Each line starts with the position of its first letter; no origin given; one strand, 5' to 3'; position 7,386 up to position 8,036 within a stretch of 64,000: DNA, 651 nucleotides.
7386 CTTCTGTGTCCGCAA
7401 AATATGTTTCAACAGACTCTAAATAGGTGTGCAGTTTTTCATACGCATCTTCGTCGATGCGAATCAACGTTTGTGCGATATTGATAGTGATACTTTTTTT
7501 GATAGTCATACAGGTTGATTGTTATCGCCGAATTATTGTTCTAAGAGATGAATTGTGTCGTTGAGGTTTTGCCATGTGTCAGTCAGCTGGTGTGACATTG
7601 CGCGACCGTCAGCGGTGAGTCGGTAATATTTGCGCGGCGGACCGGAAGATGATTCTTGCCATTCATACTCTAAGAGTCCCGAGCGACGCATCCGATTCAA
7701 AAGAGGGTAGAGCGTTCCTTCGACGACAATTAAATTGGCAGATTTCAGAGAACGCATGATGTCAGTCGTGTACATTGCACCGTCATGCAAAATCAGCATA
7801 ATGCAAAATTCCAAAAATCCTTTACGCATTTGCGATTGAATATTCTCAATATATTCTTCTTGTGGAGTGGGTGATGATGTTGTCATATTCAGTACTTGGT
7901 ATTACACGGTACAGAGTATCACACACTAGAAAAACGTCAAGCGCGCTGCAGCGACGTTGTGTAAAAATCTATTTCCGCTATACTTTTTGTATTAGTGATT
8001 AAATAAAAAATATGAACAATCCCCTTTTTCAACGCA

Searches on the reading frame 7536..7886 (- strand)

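Call 98: search_protein_families(library=pfam, proteins=[window:7536-7886:-], max_evalue=0.001)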
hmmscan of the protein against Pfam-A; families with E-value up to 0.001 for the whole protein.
window:7536-7886:- (117 aa): 1 family
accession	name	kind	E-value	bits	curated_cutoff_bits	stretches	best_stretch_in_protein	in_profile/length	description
PF03551.20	PadR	-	2.5e-18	66.3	27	1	29-97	1-72/75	Transcriptional regulator PadR-like family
